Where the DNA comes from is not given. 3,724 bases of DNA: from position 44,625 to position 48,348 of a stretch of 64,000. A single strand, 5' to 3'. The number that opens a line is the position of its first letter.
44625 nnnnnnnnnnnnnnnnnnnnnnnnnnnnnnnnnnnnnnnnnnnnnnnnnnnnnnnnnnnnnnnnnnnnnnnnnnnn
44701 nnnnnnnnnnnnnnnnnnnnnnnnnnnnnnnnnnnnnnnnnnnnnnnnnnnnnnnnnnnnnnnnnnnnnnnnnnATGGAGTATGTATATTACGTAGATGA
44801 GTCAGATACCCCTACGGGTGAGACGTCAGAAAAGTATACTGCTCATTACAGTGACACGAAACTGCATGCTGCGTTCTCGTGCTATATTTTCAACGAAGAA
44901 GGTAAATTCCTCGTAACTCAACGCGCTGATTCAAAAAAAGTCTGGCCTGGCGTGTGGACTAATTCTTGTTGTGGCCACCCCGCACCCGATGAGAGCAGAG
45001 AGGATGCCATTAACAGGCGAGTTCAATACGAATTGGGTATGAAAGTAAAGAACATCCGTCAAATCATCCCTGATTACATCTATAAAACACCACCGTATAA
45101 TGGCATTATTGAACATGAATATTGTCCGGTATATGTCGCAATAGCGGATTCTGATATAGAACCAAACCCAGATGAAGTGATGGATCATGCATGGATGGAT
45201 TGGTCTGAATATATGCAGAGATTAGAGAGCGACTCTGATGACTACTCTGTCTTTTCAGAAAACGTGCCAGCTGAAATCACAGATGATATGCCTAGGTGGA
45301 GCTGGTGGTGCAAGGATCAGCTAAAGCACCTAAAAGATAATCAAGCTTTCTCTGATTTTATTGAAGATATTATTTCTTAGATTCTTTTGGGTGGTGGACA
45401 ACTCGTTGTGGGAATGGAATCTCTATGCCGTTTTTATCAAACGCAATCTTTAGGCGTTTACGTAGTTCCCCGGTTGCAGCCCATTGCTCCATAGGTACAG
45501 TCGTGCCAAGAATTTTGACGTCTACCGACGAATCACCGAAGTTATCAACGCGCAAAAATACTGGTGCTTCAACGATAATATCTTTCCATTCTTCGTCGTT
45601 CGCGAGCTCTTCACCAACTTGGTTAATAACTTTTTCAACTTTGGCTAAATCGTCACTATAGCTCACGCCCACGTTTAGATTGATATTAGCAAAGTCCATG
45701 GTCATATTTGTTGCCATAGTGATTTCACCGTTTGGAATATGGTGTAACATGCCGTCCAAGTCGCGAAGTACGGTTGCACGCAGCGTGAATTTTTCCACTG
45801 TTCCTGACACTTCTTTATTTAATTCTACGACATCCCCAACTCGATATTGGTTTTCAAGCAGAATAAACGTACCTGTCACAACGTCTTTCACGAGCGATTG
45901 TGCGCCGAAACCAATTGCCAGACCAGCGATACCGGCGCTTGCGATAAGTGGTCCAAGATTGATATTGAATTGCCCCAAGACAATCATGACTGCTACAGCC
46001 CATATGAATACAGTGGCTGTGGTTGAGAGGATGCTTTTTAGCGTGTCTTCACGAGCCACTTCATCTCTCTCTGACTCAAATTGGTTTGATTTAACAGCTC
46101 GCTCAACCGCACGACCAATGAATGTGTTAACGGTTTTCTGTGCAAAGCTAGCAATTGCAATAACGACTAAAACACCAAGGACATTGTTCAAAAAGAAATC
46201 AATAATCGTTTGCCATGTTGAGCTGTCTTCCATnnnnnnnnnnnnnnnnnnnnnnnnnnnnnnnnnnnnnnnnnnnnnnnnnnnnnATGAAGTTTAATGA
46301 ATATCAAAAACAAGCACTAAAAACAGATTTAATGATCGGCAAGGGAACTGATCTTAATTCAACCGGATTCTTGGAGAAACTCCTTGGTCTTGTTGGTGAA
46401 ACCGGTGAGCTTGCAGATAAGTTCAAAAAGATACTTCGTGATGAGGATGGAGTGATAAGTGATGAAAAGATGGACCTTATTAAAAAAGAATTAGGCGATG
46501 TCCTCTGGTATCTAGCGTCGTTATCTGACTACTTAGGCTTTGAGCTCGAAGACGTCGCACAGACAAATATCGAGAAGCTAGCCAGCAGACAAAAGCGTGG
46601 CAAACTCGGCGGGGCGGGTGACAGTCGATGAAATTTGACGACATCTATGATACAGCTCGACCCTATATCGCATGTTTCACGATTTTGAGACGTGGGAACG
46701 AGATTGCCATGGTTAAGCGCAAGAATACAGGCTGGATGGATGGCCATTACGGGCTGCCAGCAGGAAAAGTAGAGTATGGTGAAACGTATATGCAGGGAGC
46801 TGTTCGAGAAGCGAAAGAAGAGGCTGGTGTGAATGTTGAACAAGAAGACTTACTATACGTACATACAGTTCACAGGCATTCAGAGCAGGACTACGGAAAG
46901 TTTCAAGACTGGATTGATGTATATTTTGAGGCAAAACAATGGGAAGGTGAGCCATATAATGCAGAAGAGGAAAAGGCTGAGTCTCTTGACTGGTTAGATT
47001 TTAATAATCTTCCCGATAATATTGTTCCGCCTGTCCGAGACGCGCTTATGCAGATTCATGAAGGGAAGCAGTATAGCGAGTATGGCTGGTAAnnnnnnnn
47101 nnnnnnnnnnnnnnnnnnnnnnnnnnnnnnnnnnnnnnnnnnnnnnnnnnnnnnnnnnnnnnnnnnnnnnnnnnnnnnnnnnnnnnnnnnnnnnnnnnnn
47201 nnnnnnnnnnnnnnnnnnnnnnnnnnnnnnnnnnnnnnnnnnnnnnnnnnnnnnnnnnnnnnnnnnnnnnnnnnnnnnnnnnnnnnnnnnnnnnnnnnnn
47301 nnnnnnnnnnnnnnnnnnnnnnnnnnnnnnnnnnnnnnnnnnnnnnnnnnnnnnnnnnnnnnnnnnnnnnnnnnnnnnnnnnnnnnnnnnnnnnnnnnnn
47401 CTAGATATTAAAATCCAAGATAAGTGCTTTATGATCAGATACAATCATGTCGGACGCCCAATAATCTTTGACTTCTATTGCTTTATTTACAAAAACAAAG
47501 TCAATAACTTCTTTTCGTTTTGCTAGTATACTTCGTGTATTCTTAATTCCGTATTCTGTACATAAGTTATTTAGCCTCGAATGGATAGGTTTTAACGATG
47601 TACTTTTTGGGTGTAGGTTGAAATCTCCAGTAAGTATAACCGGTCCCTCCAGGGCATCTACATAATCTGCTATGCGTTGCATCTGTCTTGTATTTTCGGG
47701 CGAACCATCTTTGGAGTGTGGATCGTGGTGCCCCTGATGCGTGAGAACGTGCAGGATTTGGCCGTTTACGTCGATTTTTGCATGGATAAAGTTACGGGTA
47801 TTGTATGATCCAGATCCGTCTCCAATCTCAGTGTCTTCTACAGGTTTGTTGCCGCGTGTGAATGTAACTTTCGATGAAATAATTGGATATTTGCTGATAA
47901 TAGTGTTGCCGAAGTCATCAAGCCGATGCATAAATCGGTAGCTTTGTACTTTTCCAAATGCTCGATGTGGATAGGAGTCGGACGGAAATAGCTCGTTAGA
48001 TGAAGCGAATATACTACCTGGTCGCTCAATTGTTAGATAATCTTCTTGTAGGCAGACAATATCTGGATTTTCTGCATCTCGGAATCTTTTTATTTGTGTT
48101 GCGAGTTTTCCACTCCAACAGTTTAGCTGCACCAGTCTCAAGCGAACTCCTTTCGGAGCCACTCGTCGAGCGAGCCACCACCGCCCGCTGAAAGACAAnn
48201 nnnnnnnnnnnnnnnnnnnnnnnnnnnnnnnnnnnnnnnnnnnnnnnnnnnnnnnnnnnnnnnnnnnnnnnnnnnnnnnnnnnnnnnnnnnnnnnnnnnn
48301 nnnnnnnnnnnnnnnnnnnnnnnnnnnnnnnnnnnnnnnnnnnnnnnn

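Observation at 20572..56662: Scattered carotenoid pathway genes in a genome that otherwise looks metabolically minimal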

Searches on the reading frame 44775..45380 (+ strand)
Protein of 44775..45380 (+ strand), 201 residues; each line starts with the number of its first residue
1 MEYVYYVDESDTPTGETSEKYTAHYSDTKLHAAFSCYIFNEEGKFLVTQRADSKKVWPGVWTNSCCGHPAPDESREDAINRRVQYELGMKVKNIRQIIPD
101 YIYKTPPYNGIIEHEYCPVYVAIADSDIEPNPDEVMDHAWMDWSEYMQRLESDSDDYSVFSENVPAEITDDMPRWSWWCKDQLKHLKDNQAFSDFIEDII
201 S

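Call 3: search_protein_families(library=pfam, proteins=[window:44775-45380:+])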
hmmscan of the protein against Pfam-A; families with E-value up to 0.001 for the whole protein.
window:44775-45380:+ (201 aa): 1 family
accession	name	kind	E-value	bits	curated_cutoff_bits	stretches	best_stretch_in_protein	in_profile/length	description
PF00293.34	NUDIX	-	2.6e-20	73.2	21.1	1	30-157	2-128/134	NUDIX domain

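Call 4: search_protein_families(library=ncbifam, proteins=[window:44775-45380:+])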
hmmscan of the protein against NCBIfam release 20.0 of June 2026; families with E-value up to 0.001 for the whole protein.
window:44775-45380:+ (201 aa): 8 families
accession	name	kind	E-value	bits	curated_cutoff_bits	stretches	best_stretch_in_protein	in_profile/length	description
NF002995.0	PRK03759.1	equivalog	2e-64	216.7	127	1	2-161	7-165/185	isopentenyl-diphosphate Delta-isomerase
TIGR02150.1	IPP_isom_1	equivalog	1.4e-40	138.7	105.8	1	6-148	3-142/159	isopentenyl-diphosphate delta-isomerase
NF041653.1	Nud_hyd_Meth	equivalog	6.4e-09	35.8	300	1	22-158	18-150/170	Nudix hydrolase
NF012016.0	PRK15472.1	equivalog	4.4e-08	32.9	95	1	35-99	7-69/141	nucleoside triphosphatase NudI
NF006530.0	PRK08999.1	equivalog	3.8e-06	26.2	245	1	37-98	12-71/315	Nudix family hydrolase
NF006961.0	PRK09438.1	equivalog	4.1e-05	23.1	103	0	37-156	14-139/151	dihydroneopterin triphosphate diphosphatase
NF011922.0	PRK15393.1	equivalog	0.00038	20.1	152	1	3-92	12-99/182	NUDIX hydrolase YfcD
NF007834.0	PRK10546.1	equivalog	0.0008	19.2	156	0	38-93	10-63/135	pyrimidine (deoxy)nucleoside triphosphate diphosphatase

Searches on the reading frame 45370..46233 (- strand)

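Call 15: search_protein_families(library=pfam, proteins=[window:45370-46233:-])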
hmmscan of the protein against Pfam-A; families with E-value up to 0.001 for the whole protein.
window:45370-46233:- (287 aa): 3 families
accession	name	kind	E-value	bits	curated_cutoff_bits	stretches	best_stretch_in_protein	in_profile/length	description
PF00924.24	MS_channel_2nd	-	4.5e-17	62.4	20.2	1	114-177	2-66/68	Mechanosensitive ion channel, beta-domain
PF21082.3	MS_channel_3rd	-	1.3e-13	51.7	21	1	184-272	1-88/88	Mechanosensitive ion channel MscS, C-terminal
PF21088.3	MS_channel_1st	-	1.1e-09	38.5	23.1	1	74-112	4-42/42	Mechanosensitive ion channel, transmembrane helices 2/3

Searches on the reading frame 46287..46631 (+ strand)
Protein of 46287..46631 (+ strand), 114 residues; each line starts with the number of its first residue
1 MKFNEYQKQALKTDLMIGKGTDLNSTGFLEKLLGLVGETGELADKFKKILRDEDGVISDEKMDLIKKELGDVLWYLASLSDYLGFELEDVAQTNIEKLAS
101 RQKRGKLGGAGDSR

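Call 47: search_protein_families(library=pfam, max_evalue=0.01, proteins=[window:46287-46631:+])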
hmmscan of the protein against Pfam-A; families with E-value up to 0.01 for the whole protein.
window:46287-46631:+ (114 aa): 3 families
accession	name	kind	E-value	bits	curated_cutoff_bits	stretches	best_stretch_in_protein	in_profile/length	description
PF03819.22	MazG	-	6.1e-14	52.5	22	1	32-103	7-71/74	MazG nucleotide pyrophosphohydrolase domain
PF06892.16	Phage_CP76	-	0.0017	18.7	26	1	25-79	86-139/146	Phage regulatory protein CII (CP76)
PF12643.12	MazG-like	-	0.0027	18.4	27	1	59-99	28-68/85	MazG-like family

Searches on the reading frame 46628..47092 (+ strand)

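Call 15: search_protein_families(library=pfam, proteins=[window:46628-47092:+])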
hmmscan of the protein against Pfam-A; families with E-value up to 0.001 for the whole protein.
window:46628-47092:+ (154 aa): 2 families
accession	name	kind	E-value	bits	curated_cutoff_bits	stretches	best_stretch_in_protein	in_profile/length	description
PF00293.34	NUDIX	-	5.7e-20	72.1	21.1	1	12-135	4-126/134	NUDIX domain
PF14815.12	NUDIX_4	-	5.4e-08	33.1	35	1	17-133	3-103/113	NUDIX domain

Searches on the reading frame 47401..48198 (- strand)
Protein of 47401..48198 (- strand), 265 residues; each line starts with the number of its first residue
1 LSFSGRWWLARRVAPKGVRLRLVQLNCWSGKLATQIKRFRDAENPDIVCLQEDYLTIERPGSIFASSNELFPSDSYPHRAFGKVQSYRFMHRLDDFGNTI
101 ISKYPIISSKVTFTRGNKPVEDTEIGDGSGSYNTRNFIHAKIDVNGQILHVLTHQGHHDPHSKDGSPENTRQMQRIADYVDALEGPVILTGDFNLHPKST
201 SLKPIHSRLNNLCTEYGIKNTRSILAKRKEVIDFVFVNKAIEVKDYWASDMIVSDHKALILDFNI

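Call 48: search_protein_families(library=pfam, max_evalue=0.01, proteins=[window:47401-48198:-])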
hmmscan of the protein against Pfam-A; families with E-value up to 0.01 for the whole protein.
window:47401-48198:- (265 aa): 2 families
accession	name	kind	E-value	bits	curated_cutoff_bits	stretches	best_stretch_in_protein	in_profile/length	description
PF03372.29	Exo_endo_phos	-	3.6e-18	66.5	24.5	1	24-256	2-225/225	Endonuclease/Exonuclease/phosphatase family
PF14529.12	Exo_endo_phos_2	-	9.1e-06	26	27.4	1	171-259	16-116/117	Endonuclease-reverse transcriptase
